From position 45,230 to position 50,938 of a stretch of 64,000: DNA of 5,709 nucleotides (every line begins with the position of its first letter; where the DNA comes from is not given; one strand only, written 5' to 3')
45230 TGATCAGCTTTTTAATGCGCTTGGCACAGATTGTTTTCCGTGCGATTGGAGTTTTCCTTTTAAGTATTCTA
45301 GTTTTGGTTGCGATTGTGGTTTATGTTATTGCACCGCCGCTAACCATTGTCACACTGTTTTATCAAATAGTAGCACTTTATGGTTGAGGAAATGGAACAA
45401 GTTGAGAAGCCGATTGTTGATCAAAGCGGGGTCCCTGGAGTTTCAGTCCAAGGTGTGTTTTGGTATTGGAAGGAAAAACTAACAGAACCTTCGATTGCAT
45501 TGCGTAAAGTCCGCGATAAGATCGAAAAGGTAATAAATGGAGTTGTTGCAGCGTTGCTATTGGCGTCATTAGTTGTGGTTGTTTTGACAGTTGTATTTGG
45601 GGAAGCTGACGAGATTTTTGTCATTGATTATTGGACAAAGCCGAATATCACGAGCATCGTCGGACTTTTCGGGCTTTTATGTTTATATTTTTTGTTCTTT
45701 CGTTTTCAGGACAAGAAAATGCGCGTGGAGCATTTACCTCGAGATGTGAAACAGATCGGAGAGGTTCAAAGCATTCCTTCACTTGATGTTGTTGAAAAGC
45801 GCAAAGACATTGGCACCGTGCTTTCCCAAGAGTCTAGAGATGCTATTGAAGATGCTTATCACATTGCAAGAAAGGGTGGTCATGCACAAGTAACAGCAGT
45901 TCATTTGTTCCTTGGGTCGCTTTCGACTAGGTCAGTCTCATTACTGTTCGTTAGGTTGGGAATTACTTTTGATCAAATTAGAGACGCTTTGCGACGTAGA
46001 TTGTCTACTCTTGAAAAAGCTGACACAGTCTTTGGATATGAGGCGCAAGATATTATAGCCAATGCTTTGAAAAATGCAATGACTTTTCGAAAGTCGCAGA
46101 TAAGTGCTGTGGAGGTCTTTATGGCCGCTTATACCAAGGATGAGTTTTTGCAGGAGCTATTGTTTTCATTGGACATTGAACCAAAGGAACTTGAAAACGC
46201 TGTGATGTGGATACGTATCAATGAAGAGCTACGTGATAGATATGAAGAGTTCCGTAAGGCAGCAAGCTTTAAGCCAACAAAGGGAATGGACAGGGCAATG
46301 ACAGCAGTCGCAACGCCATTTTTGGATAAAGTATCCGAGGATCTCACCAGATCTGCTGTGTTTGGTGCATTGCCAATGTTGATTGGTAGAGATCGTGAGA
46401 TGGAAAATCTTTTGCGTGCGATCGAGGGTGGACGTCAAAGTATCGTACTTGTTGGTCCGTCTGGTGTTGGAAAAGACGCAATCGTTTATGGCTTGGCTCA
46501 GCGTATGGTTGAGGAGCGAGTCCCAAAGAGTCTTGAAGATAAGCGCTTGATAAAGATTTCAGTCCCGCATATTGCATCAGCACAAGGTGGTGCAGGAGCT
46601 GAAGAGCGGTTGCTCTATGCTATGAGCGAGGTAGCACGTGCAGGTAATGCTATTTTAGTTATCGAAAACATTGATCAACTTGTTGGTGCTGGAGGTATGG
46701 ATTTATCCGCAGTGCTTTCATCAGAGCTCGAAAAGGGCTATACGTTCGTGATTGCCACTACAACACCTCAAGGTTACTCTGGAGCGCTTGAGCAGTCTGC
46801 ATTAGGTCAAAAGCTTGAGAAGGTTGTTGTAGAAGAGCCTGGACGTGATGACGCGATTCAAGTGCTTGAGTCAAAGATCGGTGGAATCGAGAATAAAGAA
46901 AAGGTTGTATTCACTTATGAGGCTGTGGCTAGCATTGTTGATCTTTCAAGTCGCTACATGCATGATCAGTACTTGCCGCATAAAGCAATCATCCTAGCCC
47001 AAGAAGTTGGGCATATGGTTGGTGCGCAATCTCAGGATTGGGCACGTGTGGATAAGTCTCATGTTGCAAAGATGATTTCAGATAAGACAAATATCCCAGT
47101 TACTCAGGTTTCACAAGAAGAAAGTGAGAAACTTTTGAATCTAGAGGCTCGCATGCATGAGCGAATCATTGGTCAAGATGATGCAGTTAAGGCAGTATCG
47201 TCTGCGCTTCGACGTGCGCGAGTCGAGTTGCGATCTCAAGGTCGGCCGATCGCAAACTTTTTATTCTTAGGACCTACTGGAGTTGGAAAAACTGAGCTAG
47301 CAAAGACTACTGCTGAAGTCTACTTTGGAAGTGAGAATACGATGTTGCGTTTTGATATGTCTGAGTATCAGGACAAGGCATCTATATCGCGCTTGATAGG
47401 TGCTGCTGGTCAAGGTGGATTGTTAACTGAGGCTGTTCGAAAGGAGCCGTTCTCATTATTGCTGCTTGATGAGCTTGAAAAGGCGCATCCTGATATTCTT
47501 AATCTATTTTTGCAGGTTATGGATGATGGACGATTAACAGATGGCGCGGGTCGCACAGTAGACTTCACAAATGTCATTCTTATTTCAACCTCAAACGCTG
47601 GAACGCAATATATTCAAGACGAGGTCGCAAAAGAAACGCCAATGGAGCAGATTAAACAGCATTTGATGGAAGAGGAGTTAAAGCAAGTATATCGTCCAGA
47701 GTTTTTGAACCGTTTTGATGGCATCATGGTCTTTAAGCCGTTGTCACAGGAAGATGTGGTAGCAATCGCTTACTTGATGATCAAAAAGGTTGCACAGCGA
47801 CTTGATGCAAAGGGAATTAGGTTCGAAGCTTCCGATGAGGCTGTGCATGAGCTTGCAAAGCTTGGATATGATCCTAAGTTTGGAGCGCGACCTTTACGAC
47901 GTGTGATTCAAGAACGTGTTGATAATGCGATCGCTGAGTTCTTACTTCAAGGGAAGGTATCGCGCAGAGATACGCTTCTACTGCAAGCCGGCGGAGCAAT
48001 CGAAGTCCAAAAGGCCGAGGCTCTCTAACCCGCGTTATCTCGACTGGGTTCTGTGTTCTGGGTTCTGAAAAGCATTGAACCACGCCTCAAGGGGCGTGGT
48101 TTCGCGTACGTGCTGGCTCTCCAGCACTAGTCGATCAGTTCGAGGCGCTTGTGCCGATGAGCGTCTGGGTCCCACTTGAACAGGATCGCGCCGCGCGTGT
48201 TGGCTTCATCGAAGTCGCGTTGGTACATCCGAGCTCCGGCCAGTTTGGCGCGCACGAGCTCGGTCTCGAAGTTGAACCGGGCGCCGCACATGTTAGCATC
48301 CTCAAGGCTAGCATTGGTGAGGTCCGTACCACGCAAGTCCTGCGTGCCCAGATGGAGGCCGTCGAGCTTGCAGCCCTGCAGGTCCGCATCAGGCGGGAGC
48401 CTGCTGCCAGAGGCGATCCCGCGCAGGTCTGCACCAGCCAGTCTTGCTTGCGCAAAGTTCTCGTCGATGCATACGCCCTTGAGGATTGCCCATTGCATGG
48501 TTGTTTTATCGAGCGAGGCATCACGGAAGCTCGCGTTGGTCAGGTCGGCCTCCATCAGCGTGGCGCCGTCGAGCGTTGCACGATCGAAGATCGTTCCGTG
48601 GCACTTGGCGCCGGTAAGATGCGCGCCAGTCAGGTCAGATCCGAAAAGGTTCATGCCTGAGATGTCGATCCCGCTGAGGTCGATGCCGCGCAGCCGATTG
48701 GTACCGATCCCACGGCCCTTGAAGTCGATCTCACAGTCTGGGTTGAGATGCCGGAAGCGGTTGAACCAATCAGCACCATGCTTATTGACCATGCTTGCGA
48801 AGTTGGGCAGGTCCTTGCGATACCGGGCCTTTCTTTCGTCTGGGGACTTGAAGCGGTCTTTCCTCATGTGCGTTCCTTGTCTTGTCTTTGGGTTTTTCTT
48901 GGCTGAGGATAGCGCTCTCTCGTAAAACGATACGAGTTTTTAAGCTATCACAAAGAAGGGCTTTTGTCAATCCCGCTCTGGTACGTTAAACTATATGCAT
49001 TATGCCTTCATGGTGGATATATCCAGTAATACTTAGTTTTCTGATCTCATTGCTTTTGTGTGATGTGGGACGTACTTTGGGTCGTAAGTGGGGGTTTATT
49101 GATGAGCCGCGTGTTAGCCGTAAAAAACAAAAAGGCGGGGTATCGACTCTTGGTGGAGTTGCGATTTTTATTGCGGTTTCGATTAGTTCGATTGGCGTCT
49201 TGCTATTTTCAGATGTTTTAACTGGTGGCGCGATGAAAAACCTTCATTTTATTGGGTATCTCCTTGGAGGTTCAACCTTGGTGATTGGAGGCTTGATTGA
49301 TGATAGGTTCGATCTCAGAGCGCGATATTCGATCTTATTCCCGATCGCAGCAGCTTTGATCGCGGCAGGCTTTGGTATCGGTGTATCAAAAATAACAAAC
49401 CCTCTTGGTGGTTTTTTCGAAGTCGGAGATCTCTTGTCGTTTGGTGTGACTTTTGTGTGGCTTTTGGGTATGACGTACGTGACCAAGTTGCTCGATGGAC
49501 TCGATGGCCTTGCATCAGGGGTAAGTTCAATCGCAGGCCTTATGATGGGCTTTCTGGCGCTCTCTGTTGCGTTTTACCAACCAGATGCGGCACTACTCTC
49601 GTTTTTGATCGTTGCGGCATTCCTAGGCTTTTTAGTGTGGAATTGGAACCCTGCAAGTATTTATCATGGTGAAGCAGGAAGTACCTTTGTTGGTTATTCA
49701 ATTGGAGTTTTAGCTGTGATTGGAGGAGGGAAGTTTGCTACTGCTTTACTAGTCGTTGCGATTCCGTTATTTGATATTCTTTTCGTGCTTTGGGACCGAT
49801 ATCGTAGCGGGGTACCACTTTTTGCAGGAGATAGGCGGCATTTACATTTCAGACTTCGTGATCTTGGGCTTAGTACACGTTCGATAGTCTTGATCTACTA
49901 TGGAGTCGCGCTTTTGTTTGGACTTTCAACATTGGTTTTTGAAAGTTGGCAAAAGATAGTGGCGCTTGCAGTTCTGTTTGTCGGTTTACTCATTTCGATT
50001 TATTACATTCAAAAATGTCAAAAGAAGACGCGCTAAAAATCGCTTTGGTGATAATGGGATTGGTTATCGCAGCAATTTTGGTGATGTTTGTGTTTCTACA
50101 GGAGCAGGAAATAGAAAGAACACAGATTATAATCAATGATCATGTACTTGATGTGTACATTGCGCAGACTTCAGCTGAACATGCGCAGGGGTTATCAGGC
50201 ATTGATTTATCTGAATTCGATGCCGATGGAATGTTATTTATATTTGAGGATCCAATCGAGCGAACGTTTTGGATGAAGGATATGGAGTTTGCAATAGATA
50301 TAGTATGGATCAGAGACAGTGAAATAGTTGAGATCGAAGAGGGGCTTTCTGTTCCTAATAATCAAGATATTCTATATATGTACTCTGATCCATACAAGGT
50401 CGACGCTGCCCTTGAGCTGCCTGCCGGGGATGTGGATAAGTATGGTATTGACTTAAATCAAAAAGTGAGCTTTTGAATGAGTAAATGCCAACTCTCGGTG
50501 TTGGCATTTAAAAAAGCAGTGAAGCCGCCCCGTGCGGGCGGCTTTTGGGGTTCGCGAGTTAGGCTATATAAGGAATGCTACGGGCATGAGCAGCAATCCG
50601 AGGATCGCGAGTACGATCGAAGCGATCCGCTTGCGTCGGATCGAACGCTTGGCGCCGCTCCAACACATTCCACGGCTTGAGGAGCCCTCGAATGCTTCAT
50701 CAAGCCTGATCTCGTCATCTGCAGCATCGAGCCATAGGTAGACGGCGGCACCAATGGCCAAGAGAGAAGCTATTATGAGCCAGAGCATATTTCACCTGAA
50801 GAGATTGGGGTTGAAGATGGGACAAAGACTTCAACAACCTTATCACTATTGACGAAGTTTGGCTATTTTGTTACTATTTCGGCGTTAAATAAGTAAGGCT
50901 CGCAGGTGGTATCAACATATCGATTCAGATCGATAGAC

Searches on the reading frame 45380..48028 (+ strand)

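Call 62: search_protein_families(library=pfam, proteins=[window:45380-48028:+], max_evalue=0.001)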
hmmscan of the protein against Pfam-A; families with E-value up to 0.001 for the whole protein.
window:45380-48028:+ (882 aa): 14 families
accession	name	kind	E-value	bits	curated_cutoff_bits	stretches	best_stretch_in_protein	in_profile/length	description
PF07724.20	AAA_2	-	6.7e-55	186.1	27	1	622-780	1-164/166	AAA domain (Cdc48 subfamily)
PF10431.15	ClpB_D2-small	-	1.1e-23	83.5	21.9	1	788-865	1-78/81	C-terminal, D2-small domain, of ClpB protein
PF00004.35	AAA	-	9.2e-17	62.2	21.2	2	355-470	1-118/131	ATPase family associated with various cellular activities (AAA)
PF07728.20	AAA_5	-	1.7e-12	47.9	22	1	626-742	1-125/139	AAA domain (dynein-related subfamily)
PF13191.12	AAA_16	-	2.9e-09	38.1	32.6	1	334-380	2-52/167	AAA ATPase domain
PF17871.7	AAA_lid_9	-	3.5e-08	33.7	22.8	1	490-581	3-93/104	AAA lid domain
PF00158.32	Sigma54_activat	-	4.7e-06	26.8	20.2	0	613-741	11-144/168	Sigma-54 interaction domain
PF01695.23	IstB_IS21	-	2e-05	24.7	24.1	0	625-715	93-180/238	IstB-like ATP binding protein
PF13401.12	AAA_22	-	3.3e-05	24.7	27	0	351-434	4-96/130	AAA domain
PF12775.13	AAA_7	-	8.9e-05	22.5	25.8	0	626-673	35-82/181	P-loop containing dynein motor region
PF03193.22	RsgA_GTPase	-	0.00016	22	30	0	339-375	95-129/174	RsgA GTPase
PF01078.27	Mg_chelatase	-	0.00039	20.3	20.3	0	625-646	23-44/207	Magnesium chelatase, subunit ChlI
PF20030.5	bpMoxR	-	0.0004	20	27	0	626-740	33-146/205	MoxR domain in the MoxR-vWA-beta-propeller ternary systems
PF13173.12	AAA_14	-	0.00084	19.8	27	0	628-702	6-74/129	AAA domain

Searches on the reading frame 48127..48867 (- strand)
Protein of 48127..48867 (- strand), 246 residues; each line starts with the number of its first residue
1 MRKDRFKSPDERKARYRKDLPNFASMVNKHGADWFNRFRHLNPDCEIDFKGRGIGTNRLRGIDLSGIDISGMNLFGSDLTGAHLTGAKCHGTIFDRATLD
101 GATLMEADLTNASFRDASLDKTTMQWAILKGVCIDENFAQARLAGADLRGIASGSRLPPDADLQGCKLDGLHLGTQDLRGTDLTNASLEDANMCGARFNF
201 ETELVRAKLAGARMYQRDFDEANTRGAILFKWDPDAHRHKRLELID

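Call 62: search_protein_families(library=pfam, proteins=[window:48127-48867:-], max_evalue=0.001)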
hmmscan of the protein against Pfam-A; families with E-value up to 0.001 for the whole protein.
window:48127-48867:- (246 aa): 3 families
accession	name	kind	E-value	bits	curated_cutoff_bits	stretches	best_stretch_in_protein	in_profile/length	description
PF00805.28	Pentapeptide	-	1.6e-25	88.7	20.2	3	63-101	2-40/40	Pentapeptide repeats (8 copies)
PF13576.12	Pentapeptide_3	-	8.1e-15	55.2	27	0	59-98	6-48/48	Pentapeptide repeats (9 copies)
PF13599.13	Pentapeptide_4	-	3e-08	34.1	38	1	68-125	12-69/78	Pentapeptide repeat region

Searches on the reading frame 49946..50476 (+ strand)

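Call 7: search_protein_families(library=pfam, proteins=[window:49946-50476:+], max_evalue=1)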
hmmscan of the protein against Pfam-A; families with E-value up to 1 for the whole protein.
window:49946-50476:+ (176 aa): 4 families
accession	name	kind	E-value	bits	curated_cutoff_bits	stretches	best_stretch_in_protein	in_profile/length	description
PF02643.20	DUF192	-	1.8e-21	76.5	27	1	69-176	2-96/96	Uncharacterized ACR, COG1430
PF05745.16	CRPA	-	0.019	15.4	23.6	1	21-54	55-90/150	Chlamydia 15 kDa cysteine-rich outer membrane protein (CRPA)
PF20087.4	DUF6479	-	0.23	12.4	25.4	1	24-54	13-43/120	Family of unknown function (DUF6479)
PF17870.6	Insulin_TMD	-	0.45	11.1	33.4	1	27-49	9-31/47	Insulin receptor trans-membrane segment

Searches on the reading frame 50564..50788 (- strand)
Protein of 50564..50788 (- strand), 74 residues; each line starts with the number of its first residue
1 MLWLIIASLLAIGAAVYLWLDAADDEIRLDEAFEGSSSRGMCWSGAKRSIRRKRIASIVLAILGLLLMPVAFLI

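Call 7: search_protein_families(library=pfam, proteins=[window:50564-50788:-], max_evalue=1)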
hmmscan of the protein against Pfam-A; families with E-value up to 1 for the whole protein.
window:50564-50788:- (74 aa): 3 families
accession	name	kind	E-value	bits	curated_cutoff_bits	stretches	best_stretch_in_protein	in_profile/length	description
PF11992.13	TgpA_N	-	0.039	13.4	30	1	2-72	124-181/333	TgpA N-terminal domain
PF10907.13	DUF2749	-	0.1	13.1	25.5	1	3-26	8-32/72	Protein of unknown function (DUF2749)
PF11239.13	DUF3040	-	0.21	12.3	24.7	1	29-71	25-62/84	Protein of unknown function (DUF3040)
